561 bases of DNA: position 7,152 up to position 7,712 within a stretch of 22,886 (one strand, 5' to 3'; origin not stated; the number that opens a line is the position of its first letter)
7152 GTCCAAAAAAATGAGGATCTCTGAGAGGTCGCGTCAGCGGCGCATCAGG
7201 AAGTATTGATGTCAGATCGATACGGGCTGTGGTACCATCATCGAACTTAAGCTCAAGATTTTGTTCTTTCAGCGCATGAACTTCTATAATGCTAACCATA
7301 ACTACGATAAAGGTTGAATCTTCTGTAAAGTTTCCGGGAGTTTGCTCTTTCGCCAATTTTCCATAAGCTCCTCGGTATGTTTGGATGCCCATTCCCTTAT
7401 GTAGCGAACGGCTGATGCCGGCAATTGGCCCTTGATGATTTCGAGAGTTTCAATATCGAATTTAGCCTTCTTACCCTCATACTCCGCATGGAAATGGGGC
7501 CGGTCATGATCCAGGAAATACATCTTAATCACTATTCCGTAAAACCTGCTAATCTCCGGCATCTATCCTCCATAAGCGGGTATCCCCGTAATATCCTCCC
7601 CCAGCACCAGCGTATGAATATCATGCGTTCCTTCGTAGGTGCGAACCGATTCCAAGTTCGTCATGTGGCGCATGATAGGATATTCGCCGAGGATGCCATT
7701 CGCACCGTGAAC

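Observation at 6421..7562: AT-rich three-gene insert (DUF4160 / DUF2442 / unknown 3-TM protein) joined seamlessly into a housekeeping gene string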

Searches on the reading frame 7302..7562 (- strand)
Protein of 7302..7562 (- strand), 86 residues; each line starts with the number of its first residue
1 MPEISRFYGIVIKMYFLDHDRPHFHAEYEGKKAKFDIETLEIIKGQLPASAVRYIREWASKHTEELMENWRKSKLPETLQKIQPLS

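Call 3: search_protein_families(library=pfam, proteins=[window:7302-7562:-], max_evalue=0.1)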
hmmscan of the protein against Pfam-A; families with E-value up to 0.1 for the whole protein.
window:7302-7562:- (86 aa): 2 families
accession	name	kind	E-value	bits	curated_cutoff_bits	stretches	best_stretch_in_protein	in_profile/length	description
PF13711.11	DUF4160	-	3e-23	82.2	23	1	9-70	1-64/65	Domain of unknown function (DUF4160)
PF24698.1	DUF7662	-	0.0055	16.9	26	1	34-72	16-52/72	Domain of unknown function (DUF7662)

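Call 9: search_protein_families(library=padloc, proteins=[window:7302-7562:-], max_evalue=1)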
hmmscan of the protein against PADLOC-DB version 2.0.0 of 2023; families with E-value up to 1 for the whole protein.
window:7302-7562:- (86 aa): 0 families

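Call 10: search_protein_families(library=ncbifam, proteins=[window:7302-7562:-], max_evalue=0.01)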
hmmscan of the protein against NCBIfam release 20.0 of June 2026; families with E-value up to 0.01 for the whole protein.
window:7302-7562:- (86 aa): 1 family
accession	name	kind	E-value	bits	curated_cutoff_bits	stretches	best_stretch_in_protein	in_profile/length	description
NF048015.1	toxin_DhiT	equivalog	6.9e-24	84.3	100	1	1-75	1-78/84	type II toxin-antitoxin system toxin DhiT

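Call 23: search_solved_structures(query=window:7302-7562:-, max_evalue=1)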
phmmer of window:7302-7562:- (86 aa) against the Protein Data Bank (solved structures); distinct sequences matched with E-value up to 1: 3.
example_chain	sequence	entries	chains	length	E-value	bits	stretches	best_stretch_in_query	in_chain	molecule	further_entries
2dmn_A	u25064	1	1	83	0.31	14.6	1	44-67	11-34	Homeobox protein TGIF2LX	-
4obi_A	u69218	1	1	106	0.83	13.3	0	10-41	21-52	Uncharacterized protein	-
2ra8_A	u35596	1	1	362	0.87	13.2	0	30-55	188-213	Uncharacterized protein Q64V53_BACFR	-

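Call 33: find_homologous_proteins(query=window:7302-7562:-, max_evalue=0.00001)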
Query window:7302-7562:- (86 aa): 760 proteins with E <= 0.00001 among 771 candidates; the best 120 are listed.
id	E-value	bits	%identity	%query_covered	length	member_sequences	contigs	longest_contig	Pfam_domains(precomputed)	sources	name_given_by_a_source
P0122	1.4e-51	190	100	100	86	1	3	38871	PF13711.12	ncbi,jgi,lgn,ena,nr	ncbi:MAG TPA: DUF4160 domain-containing protein [Candidatus Kapabacteria bacterium]|nr:DUF4160 domai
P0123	2.6e-42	160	81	100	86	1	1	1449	PF13711.12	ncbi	-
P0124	2.9e-41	157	80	100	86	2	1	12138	PF13711.12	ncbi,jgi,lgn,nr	ncbi:MAG TPA: DUF4160 domain-containing protein [Candidatus Kapabacteria bacterium]|jgi:hypothetical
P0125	5.4e-40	153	79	99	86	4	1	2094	PF13711.12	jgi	jgi:hypothetical protein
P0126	2.9e-38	147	77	100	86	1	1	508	PF13711.12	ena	-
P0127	2.0e-36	141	72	100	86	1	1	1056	PF13711.12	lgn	-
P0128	2.9e-35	138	71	100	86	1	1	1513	PF13711.12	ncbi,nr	ncbi:MAG TPA: DUF4160 domain-containing protein [Candidatus Kapabacteria bacterium]|nr:DUF4160 domai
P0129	1.3e-31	126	79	85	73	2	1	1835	PF13711.12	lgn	-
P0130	1.1e-30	123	61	99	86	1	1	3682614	PF13711.12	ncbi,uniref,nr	ncbi:DUF4160 domain-containing protein [Aequorivita sp. H23M31]|uniref:DUF4160 domain-containing pro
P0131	1.6e-30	123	60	99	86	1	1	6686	PF13711.12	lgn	-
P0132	3.0e-30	122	59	99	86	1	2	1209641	PF13711.12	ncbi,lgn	-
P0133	9.1e-30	120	74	85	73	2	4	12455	PF13711.12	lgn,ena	-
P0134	5.3e-29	118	59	100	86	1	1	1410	PF13711.12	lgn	-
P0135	5.7e-29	118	63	100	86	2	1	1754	PF13711.12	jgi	jgi:hypothetical protein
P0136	5.7e-29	118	59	99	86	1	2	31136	PF13711.12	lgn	-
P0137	1.6e-28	116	64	100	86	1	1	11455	PF13711.12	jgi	jgi:hypothetical protein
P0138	2.0e-28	116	57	100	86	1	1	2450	PF13711.12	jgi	jgi:hypothetical protein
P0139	2.1e-28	116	65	99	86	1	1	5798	PF13711.12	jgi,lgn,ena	-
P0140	2.3e-28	116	62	99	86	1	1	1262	PF13711.12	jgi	jgi:hypothetical protein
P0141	2.3e-28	116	59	99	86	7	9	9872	PF13711.12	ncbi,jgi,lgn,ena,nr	ncbi:MAG TPA: DUF4160 domain-containing protein [Tangfeifania sp.]|nr:DUF4160 domain-containing prot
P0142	2.8e-28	115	57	100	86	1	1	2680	PF13711.12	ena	-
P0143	2.9e-28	115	58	100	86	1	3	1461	PF13711.12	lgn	-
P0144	4.2e-28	115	60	100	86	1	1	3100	PF13711.12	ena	-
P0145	4.7e-28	115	62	99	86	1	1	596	PF13711.12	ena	-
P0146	3.2e-26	109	59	100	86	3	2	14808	PF13711.12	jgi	-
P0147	5.5e-26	108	59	99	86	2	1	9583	PF13711.12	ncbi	-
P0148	1.2e-25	107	59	99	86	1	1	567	PF13711.12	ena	-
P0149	3.2e-25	106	58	99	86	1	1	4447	PF13711.12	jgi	jgi:hypothetical protein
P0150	3.3e-25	106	59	99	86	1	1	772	PF13711.12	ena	-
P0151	4.8e-25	105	58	99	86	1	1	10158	PF13711.12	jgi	-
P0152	2.2e-24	103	59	100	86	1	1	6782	PF13711.12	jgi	jgi:hypothetical protein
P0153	2.5e-24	103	56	99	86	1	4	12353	PF13711.12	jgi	jgi:hypothetical protein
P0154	3.4e-24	102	55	99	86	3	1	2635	PF13711.12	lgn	-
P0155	4.6e-24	102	58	99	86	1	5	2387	PF13711.12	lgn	-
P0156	4.9e-24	102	59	99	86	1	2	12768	PF13711.12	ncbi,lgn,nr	ncbi:MAG: DUF4160 domain-containing protein [Acidobacteria bacterium]|nr:DUF4160 domain-containing p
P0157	5.1e-24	102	56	99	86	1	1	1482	PF13711.12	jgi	jgi:hypothetical protein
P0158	6.5e-24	101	58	99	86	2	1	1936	PF13711.12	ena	-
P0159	6.7e-24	101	53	99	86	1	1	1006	PF13711.12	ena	-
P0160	8.8e-24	101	76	67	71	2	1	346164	PF13711.12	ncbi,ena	-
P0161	1.1e-23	101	56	99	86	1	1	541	PF13711.12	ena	-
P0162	1.2e-23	101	55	99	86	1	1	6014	PF13711.12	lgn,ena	-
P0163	1.3e-23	100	59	100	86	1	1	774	PF13711.12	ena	-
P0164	1.3e-23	100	58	100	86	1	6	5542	PF13711.12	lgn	-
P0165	1.6e-23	100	56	99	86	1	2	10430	PF13711.12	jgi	-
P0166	1.7e-23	100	55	100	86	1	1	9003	PF13711.12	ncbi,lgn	-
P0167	1.8e-23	100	58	99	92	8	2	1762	PF13711.12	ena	-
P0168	1.8e-23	100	56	100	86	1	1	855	PF13711.12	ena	-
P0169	2.2e-23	100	55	99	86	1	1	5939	PF13711.12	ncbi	-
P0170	2.4e-23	100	57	100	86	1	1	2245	PF13711.12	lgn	-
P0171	2.6e-23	100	55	99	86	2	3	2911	PF13711.12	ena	-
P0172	2.7e-23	99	55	99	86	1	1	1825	PF13711.12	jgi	-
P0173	2.9e-23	99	62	99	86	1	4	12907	PF13711.12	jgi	jgi:hypothetical protein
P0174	3.0e-23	99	53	99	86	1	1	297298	PF13711.12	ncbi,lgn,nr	ncbi:MAG: DUF4160 domain-containing protein [Gemmatimonadota bacterium]|nr:DUF4160 domain-containing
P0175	3.3e-23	99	58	99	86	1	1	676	PF13711.12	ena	-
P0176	3.8e-23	99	58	99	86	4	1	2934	PF13711.12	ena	-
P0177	4.0e-23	99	53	100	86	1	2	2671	PF13711.12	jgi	-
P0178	4.8e-23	99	58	99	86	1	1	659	PF13711.12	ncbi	-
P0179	4.8e-23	99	58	99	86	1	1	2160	PF13711.12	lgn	-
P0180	6.1e-23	98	55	99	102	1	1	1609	PF13711.12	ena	-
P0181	6.4e-23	98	56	100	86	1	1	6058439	PF13711.12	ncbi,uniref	ncbi:DUF4160 domain-containing protein [Aeoliella sp. SH292]|uniref:DUF4160 domain-containing protei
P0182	6.4e-23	98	57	100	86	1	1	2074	PF13711.12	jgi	jgi:hypothetical protein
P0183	6.6e-23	98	55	99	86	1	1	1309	PF13711.12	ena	-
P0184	6.8e-23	98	59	99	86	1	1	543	PF13711.12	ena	-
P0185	7.9e-23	98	56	99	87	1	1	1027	PF13711.12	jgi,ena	-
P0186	8.4e-23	98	52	99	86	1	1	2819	PF13711.12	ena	-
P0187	8.5e-23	98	53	99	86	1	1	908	PF13711.12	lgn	-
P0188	8.8e-23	98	60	99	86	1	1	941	PF13711.12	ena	-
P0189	9.1e-23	98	58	99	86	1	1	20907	PF13711.12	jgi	jgi:hypothetical protein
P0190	9.2e-23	98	59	99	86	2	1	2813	PF13711.12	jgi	jgi:hypothetical protein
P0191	9.2e-23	98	54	99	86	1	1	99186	PF13711.12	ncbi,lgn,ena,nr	ncbi:MAG: DUF4160 domain-containing protein [Cytophagales bacterium]|nr:DUF4160 domain-containing pr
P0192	1.1e-22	97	53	100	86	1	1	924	PF13711.12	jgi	-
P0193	1.3e-22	97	55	99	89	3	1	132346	PF13711.12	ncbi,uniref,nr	ncbi:protein of unknown function [Solitalea koreensis]|uniref:DUF4160 domain-containing protein n=2 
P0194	1.4e-22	97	52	100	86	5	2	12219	PF13711.12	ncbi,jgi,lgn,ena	-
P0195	1.4e-22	97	58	100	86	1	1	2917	PF13711.12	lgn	-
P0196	1.5e-22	97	53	99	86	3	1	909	PF13711.12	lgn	-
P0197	1.5e-22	97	52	100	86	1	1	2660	PF13711.12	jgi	-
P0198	1.6e-22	97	55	99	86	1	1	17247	PF13711.12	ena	-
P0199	1.6e-22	97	59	99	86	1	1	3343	PF13711.12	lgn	-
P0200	1.7e-22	97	59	99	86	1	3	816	PF13711.12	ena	-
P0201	1.7e-22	97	53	100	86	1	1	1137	PF13711.12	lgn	-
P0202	1.8e-22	97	55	99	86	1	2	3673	PF13711.12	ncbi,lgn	-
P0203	1.8e-22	97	58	99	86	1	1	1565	PF13711.12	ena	-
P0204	1.8e-22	97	53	99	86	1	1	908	PF13711.12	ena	-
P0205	1.8e-22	97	59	99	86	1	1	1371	PF13711.12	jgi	jgi:hypothetical protein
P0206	2.0e-22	97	59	100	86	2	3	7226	PF13711.12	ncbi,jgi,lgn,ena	jgi:hypothetical protein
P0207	2.1e-22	97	56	99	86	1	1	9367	PF13711.12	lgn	-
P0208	2.4e-22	96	54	99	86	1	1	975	PF13711.12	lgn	-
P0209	2.5e-22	96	54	99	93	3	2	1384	PF13711.12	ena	-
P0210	2.5e-22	96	53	99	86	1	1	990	PF13711.12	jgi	jgi:hypothetical protein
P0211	2.8e-22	96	57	100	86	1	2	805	PF13711.12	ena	-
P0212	3.1e-22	96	58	99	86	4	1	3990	PF13711.12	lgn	-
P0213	3.2e-22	96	56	99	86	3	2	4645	PF13711.12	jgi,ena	-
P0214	3.2e-22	96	52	99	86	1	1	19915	PF13711.12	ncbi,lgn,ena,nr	ncbi:MAG TPA: DUF4160 domain-containing protein [Candidatus Polarisedimenticolaceae bacterium]|nr:DU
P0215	3.4e-22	96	54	99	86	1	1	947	PF13711.12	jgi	jgi:hypothetical protein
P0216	3.5e-22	96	54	99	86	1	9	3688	PF13711.12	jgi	jgi:hypothetical protein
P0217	4.1e-22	96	56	100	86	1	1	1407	PF13711.12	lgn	-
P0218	4.2e-22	96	56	99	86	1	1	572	PF13711.12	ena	-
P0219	4.2e-22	96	54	99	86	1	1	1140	PF13711.12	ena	-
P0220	4.3e-22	96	54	99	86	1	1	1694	PF13711.12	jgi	jgi:Domain of unknown function (DUF4160)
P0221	5.7e-22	95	54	99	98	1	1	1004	PF13711.12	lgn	-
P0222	5.9e-22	95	59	99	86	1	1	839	PF13711.12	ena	-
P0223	6.1e-22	95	53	99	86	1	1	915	PF13711.12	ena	-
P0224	6.5e-22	95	52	99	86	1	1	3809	PF13711.12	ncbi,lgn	ncbi:MAG: DUF4160 domain-containing protein [Planctomycetota bacterium]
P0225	7.9e-22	95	53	100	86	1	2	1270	PF13711.12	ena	-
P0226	8.0e-22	95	52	99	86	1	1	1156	PF13711.12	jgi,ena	-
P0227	8.2e-22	95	54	99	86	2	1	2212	PF13711.12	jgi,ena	-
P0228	8.4e-22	95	50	100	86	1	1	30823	PF13711.12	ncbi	-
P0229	8.8e-22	95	53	99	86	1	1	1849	PF13711.12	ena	-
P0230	8.9e-22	95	56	99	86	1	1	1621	PF13711.12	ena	-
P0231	9.1e-22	95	55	99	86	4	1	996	PF13711.12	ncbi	-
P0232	9.4e-22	95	52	99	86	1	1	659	PF13711.12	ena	-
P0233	1.1e-21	94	53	100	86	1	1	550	PF13711.12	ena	-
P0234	1.1e-21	94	59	99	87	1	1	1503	PF13711.12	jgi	jgi:hypothetical protein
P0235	1.1e-21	94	57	100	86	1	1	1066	PF13711.12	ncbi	-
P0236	1.2e-21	94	58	99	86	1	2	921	PF13711.12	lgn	-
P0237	1.2e-21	94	55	99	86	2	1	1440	PF13711.12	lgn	-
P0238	1.3e-21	94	55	99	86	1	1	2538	PF13711.12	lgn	-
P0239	1.3e-21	94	54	99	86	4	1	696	PF13711.12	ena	-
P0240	1.3e-21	94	55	99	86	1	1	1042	PF13711.12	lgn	-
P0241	1.3e-21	94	58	99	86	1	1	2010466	PF13711.12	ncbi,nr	ncbi:MAG: DUF4160 domain-containing protein [Planctomycetota bacterium]|nr:DUF4160 domain-containing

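Call 36: find_encoding_contigs(protein=P0124, flank=7000, max_places=3)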
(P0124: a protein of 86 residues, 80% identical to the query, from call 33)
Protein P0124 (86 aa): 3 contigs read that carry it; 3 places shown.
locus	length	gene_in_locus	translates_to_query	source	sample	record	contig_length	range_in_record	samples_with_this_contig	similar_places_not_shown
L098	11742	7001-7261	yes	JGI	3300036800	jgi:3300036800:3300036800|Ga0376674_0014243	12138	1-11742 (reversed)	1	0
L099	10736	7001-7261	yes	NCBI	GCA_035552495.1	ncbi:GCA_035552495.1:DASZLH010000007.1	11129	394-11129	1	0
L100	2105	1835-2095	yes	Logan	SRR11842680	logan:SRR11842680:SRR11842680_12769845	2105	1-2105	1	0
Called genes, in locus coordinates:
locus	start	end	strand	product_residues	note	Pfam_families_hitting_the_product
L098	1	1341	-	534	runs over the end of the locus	PF01943:Polysacc_synt, PF13440:Polysacc_synt_3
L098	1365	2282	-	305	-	PF01261:AP_endonuc_2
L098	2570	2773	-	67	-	-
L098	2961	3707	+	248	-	PF04542:Sigma70_r2, PF08281:Sigma70_r4_2, PF22233:PhyR_sigma-like (faint)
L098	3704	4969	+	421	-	-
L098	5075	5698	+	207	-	-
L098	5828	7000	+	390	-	PF02771:Acyl-CoA_dh_N, PF02770:Acyl-CoA_dh_M, PF00441:Acyl-CoA_dh_1, PF08028:Acyl-CoA_dh_2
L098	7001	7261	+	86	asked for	PF13711:DUF4160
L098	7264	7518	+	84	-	PF10387:DUF2442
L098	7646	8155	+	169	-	-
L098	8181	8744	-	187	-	PF01765:RRF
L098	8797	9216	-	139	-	PF13366:PDDEXK_3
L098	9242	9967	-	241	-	PF00696:AA_kinase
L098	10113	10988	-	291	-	PF00889:EF_TS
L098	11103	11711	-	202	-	PF00318:Ribosomal_S2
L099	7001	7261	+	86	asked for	PF13711:DUF4160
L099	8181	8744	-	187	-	PF01765:RRF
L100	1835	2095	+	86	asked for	PF13711:DUF4160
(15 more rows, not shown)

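Call 37: find_encoding_contigs(protein=P0125, flank=3000, max_places=3)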
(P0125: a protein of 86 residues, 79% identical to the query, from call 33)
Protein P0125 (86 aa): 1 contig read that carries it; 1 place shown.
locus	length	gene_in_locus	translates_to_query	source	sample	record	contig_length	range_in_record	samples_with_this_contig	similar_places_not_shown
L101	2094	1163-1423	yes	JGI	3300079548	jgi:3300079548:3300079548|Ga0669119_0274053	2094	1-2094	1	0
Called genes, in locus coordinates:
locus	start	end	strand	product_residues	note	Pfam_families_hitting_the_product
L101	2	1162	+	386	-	?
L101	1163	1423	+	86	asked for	PF13711:DUF4160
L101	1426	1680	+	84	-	PF10387:DUF2442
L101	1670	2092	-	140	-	?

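Call 38: find_encoding_contigs(protein=P0123, flank=3000, max_places=3)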
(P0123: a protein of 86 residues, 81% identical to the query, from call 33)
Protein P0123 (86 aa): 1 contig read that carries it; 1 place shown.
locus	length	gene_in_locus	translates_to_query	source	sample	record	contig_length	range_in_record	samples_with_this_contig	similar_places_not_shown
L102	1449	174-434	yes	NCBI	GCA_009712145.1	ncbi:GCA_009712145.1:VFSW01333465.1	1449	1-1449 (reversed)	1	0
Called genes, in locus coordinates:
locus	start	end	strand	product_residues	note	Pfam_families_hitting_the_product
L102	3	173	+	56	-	?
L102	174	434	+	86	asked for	PF13711:DUF4160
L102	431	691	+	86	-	PF10387:DUF2442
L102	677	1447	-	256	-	?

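Call 48: find_related_loci(query=A1, collection=viral_contigs, flank=3000)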
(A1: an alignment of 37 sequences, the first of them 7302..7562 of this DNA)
Query A1 (86 aa) in viral_contigs; peptide patterns used: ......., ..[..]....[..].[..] (x = any residue, [..] = any of these).
186 stretches matched a pattern; 142 encode a relative of the query (tblastn E <= 1e-3); the best 80 are kept; 80 distinct loci.
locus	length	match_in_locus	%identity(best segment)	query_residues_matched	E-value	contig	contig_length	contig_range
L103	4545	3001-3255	53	1-85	7e-28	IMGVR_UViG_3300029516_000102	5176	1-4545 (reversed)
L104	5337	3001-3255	49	1-85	1e-25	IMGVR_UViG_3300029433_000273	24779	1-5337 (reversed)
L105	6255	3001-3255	48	1-85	1e-25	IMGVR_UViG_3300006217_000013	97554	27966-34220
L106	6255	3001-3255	49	1-85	8e-25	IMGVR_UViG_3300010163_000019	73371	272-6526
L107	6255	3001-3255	49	1-85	1e-24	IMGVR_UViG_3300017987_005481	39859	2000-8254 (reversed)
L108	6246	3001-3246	48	1-85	1e-24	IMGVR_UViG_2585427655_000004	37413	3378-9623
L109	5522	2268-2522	47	1-85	2e-24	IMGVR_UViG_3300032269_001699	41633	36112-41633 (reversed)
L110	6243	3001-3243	49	1-85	3e-24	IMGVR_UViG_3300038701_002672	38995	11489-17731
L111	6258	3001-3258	48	1-86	4e-24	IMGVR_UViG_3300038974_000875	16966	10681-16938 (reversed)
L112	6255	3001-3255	49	1-85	6e-24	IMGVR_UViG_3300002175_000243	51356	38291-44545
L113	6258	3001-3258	50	1-86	7e-24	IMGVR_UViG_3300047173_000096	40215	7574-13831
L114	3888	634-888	48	1-85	1e-23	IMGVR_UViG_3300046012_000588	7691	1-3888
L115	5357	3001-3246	49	1-85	2e-23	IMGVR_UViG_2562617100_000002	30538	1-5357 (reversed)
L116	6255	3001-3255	47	1-85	2e-23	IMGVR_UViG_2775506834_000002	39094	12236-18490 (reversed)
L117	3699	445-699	47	1-85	1e-22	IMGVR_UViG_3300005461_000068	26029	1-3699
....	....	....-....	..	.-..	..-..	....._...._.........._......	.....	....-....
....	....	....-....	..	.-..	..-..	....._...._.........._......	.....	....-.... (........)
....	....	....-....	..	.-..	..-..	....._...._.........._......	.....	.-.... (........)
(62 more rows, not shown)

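Call 52: predict_structure(alignment_id=A1)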
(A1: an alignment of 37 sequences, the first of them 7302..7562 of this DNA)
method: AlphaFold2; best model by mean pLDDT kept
length: 86 residues; sequences in the alignment: 37
mean_pLDDT: 94.1   pTM: 0.86
mean pLDDT of the five models: 94.1, 93.7, 93.4, 92.3, 88.0
residues with pLDDT >= 90: 71; 70-90: 13; 50-70: 2; < 50: 0
segments of 3 or more residues with pLDDT < 50: none
pLDDT, mean of each block of 10 residues (from residue 1): 96 83 96 97 97 99 97 88 96
secondary structure, 60 per line:
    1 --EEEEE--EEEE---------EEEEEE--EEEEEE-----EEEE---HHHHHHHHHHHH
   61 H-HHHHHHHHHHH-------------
elements in order: E3-7 E10-13 E23-28 E31-36 E42-45 H49-61 H63-73

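Call 56: fold_search(model_id=the predicted structure, library=pdb)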
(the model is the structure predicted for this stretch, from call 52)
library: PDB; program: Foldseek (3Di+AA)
matches with E <= 10: 651; with E <= 0.001: 0
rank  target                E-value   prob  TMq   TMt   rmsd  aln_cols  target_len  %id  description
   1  4d6v                  3.5e-01  0.44  0.31  0.10   3.9        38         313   21  Crystal structure of signal transducing protein (released 2015-03-18)
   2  9l5s_T                4.6e-01  0.41  0.29  0.09   3.3        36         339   17  Cryo-EM structure of the thermophile spliceosome (state B*Q1) (released 2025-03-12)
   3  9dtr_J                4.9e-01  0.33  0.30  0.08   4.0        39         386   13  Structure of the yeast post-catalytic P complex spliceosome at 2.3 Angstrom resolution (released 2024-12-25)
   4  8d41_B                5.2e-01  0.51  0.33  0.11   3.4        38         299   13  Crystal structure of the human COPB2 WD-domain in complex with OICR-6254 (released 2022-07-06)
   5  4aow_A                5.2e-01  0.30  0.31  0.10   5.0        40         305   15  Crystal structure of the human Rack1 protein at a resolution of 2.45 angstrom (released 2012-08-08)
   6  1su3_B                5.5e-01  0.54  0.28  0.06   2.5        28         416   25  X-ray structure of human proMMP-1: New insights into collagenase action (released 2004-12-21)
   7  2h7d_MODEL_1_A        5.5e-01  0.25  0.30  0.26   6.5        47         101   15  Solution structure of the talin F3 domain in complex with a chimeric beta3 integrin-PIP kinase peptide (released 2007-01-30)
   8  8ovj_Sg               6.3e-01  0.41  0.30  0.10   3.7        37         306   22  CRYO-EM STRUCTURE OF LEISHMANIA MAJOR 80S RIBOSOME : PARENTAL STRAIN (released 2024-05-08)
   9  2mwn_MODEL_1_B        6.3e-01  0.35  0.33  0.31   3.3        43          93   16  Talin-F3 / RIAM N-terminal Peptide complex (released 2014-12-17)
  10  4aow_B                6.3e-01  0.33  0.31  0.10   3.9        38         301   16  Crystal structure of the human Rack1 protein at a resolution of 2.45 angstrom (released 2012-08-08)
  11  7dvq_T                6.3e-01  0.28  0.30  0.10   4.0        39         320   10  Cryo-EM Structure of the Activated Human Minor Spliceosome (minor Bact Complex) (released 2021-03-31)
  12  8i9x_CC               6.7e-01  0.25  0.31  0.05   5.1        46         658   20  Cryo-EM structure of a Chaetomium thermophilum pre-60S ribosomal subunit - Ytm1-1 (released 2023-05-17)
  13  5em2_A                7.2e-01  0.51  0.28  0.07   4.2        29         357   28  Crystal structure of the Erb1-Ytm1 complex (released 2015-12-23)
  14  3vyr_A                7.2e-01  0.07  0.21  0.24  13.9        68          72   16  Crystal structure of the HypC-HypD complex (released 2012-11-28)
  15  8r57_g                7.7e-01  0.25  0.31  0.10   4.7        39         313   18  CryoEM structure of wheat 40S ribosomal subunit, head domain (released 2023-12-27)
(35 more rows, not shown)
